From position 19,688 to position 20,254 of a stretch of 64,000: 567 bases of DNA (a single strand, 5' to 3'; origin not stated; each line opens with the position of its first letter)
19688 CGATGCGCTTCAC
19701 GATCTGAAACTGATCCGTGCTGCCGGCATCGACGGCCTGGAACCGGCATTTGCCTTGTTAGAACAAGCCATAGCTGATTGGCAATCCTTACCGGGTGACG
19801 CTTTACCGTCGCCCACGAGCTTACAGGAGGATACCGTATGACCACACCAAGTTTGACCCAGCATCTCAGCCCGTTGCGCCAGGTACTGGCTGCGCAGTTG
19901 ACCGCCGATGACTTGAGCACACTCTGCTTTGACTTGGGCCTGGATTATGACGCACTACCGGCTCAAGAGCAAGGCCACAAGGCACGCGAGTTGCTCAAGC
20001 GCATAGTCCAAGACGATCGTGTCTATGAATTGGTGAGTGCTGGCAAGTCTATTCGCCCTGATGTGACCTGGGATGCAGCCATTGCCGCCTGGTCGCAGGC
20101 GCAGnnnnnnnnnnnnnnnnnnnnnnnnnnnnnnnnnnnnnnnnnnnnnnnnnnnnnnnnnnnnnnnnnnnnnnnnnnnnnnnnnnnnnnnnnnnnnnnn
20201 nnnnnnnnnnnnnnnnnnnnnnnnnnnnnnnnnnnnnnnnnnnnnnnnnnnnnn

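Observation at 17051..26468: Split STAND system: one sensor-less NB-ARC NTPase embedded among five paralogous stand-alone TPR 'sensor' genes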

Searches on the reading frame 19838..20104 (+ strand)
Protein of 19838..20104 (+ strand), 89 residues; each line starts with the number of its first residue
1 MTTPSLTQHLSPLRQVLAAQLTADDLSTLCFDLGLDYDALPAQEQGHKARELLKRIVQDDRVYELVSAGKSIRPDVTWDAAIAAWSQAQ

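Call 27: find_related_loci(query=window:19838-20104:+, collection=genome_contigs, flank=5000)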
Query seq(89 aa) (89 aa) in genome_contigs; peptide patterns used: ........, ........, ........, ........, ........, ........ (x = any residue, [..] = any of these).
527 stretches matched a pattern; 24 encode a relative of the query (tblastn E <= 1e-3); 24 distinct loci.
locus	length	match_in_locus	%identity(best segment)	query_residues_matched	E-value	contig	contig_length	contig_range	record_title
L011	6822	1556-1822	94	1-89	1e-54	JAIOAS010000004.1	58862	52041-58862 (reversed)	MAG: Chloroflexota bacterium isolate S1bins155 c_000000000004, whole genome shotgun sequence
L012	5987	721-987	88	1-89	1e-51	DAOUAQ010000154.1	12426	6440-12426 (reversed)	MAG TPA_asm: Anaerolineae bacterium isolate H66_674 k113_329816, whole genome shotgun sequence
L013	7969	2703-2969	74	1-89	3e-43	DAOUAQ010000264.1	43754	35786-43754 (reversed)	MAG TPA_asm: Anaerolineae bacterium isolate H66_674 k113_122880, whole genome shotgun sequence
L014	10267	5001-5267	71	1-89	1e-40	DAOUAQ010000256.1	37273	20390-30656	MAG TPA_asm: Anaerolineae bacterium isolate H66_674 k113_277757, whole genome shotgun sequence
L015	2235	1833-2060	49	6-81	2e-22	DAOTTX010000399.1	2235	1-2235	MAG TPA_asm: Anaerolineae bacterium isolate F14_29 k111_1954572, whole genome shotgun sequence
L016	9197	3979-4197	44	10-82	2e-16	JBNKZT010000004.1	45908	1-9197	MAG: Candidatus Promineifilaceae bacterium isolate D1.bin.20.strict NODE_4_length_45908_cov_4.377779, whole genome shotg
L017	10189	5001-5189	41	13-75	2e-13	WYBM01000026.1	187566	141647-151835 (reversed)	MAG: Ardenticatenaceae bacterium isolate CFX1 k127_185646, whole genome shotgun sequence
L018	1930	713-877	47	2-56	2e-12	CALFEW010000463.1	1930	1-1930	MAG TPA_asm: uncultured Chloroflexi bacterium isolate SRR5576001_bin.34_CONCOCT_v1.1_MAG genome assembly, contig: ERZ795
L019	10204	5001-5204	34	13-80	5e-12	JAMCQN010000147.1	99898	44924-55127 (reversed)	MAG: Chloroflexota bacterium isolate FK_Sedi_A_Bin.40 NODE_290_length_99898_cov_6.00112, whole genome shotgun sequence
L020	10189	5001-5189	38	13-75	3e-11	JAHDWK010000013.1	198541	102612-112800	MAG: Anaerolineae bacterium isolate CHL1 NODE_202_length_198541_cov_205.627556, whole genome shotgun sequence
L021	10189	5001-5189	37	13-75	5e-11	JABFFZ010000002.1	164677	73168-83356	MAG: Chloroflexota bacterium isolate CFX8 c_000000000002, whole genome shotgun sequence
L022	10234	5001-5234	29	11-88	7e-11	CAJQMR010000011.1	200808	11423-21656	MAG: uncultured Anaerolineae bacterium isolate 10_20180412_Bin_Bin_103_1 genome assembly, contig: c_000003220736, whole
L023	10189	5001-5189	37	13-75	1e-10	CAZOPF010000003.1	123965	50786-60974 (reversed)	MAG TPA_asm: uncultured Ardenticatenaceae bacterium isolate binchicken_co274_488 genome assembly, contig: NODE_311_lengt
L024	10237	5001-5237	33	11-89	2e-10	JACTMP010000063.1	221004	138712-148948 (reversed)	MAG: Chloroflexota bacterium isolate BJ8 scaffold_59, whole genome shotgun sequence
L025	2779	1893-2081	37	13-75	2e-10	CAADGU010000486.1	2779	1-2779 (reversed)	uncultured Chloroflexi bacterium isolate CFX4.fa.gz genome assembly, contig: k127_945184, whole genome shotgun sequence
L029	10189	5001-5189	37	13-75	9e-10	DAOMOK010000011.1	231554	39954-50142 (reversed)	MAG TPA_asm: Chloroflexota bacterium isolate AMR_MDS_5888 NODE_25_length_231554_cov_24.912972, whole genome shotgun sequ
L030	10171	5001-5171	46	13-68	1e-9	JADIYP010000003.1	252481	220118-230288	MAG: Candidatus Leptovillus affinis isolate AalE_BATAC.251 tig00003775-10-2522090, whole genome shotgun sequence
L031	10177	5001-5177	37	20-78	2e-9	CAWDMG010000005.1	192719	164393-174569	MAG: uncultured Verrucomicrobiae bacterium isolate MFD04944.bin.2.141 genome assembly, contig: contig_21077, whole genom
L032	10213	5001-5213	31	8-78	2e-9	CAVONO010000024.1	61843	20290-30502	MAG: uncultured Chloroflexia bacterium isolate MFD09779.bin.3.231 genome assembly, contig: contig_7517, whole genome sho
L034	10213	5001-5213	36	7-78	9e-11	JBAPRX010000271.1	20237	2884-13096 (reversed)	MAG: Candidatus Promineifilaceae bacterium isolate MFD01065_ilm_asm_bin18 k127_47708, whole genome shotgun sequence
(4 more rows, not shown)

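Call 48: find_homologous_proteins(query=window:19838-20104:+, max_evalue=0.01)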
Query window:19838-20104:+: no candidate shares three 5-residue words with the query. No homologue found.

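Call 53: search_protein_families(library=pfam, proteins=[L017:4968-5987:+, L019:4950-5885:+, L024:4974-5990:+, L032:4977-5912:+, L034:4986-6020:+, L016:3961-5787:+, L030:3888-5198:+, L029:4575-5987:+, L031:4884-5774:+], max_evalue=0.001)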
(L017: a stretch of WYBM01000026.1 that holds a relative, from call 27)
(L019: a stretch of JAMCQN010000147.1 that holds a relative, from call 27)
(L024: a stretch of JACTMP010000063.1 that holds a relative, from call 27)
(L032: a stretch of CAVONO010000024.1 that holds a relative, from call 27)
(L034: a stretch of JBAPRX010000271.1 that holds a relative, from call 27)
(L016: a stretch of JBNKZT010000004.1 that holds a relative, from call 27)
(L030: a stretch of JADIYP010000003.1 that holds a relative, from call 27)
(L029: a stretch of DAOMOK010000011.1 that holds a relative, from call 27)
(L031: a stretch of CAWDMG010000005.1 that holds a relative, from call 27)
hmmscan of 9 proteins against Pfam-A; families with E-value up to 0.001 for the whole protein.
L017:4968-5987:+ (340 aa): 1 family
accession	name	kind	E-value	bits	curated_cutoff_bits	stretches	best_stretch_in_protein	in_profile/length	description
PF19960.5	EAD7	-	3.8e-19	68.7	32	1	12-73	1-62/62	Effector-associated domain 7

L019:4950-5885:+ (312 aa): 1 family
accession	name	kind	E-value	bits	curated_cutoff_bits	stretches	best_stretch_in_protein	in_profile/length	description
PF19960.5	EAD7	-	1.5e-15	57.1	32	1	18-79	1-62/62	Effector-associated domain 7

L024:4974-5990:+ (339 aa): 1 family
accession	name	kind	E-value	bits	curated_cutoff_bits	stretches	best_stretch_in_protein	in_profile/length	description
PF19960.5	EAD7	-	4.6e-18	65.2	32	1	12-73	1-62/62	Effector-associated domain 7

L032:4977-5912:+ (312 aa): 2 families
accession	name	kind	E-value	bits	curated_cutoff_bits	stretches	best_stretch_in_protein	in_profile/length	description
PF03781.23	FGE-sulfatase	-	1.9e-48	165.8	23.3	1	106-305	2-254/255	Sulfatase-modifying factor enzyme 1-like domain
PF19960.5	EAD7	-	2.6e-20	72.4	32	1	14-75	1-62/62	Effector-associated domain 7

L034:4986-6020:+ (345 aa): 2 families
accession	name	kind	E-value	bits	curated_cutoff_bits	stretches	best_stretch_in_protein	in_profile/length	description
PF19960.5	EAD7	-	4.4e-18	65.3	32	1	12-73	1-62/62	Effector-associated domain 7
PF19955.5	EAD1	-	1.1e-05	26.2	24.2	1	3-74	2-78/90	Effector-associated domain 1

L016:3961-5787:+ (609 aa): 4 families
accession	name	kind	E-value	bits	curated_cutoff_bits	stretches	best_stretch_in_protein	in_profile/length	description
PF19960.5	EAD7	-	1.5e-21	76.4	32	1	10-71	1-62/62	Effector-associated domain 7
PF25000.1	DUF7779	-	1.7e-10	41.4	27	1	348-428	6-91/95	Domain of unknown function (DUF7779)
PF00931.28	NB-ARC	-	4e-06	26.7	23.5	1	96-325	2-230/248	NB-ARC domain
PF13191.12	AAA_16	-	0.00016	22.6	32.6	0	92-185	2-101/167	AAA ATPase domain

L030:3888-5198:+ (437 aa): 2 families
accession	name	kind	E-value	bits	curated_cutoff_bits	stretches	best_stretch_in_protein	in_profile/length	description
PF19960.5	EAD7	-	3.1e-17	62.6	32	1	372-433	1-61/62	Effector-associated domain 7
PF13401.12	AAA_22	-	4.2e-07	30.8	27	1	36-159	6-108/130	AAA domain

L029:4575-5987:+ (471 aa): 1 family
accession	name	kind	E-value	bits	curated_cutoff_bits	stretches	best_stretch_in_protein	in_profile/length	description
PF19960.5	EAD7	-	9.8e-18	64.1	32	1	143-204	1-62/62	Effector-associated domain 7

L031:4884-5774:+ (297 aa): 3 families
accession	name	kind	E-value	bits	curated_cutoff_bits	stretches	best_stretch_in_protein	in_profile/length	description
PF19960.5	EAD7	-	8e-21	74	32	1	34-94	2-62/62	Effector-associated domain 7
PF13676.11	TIR_2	-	1.7e-15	58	28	1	154-262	1-104/122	TIR domain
PF01582.25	TIR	-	6e-07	29.8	21.3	1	158-248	5-96/179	TIR domain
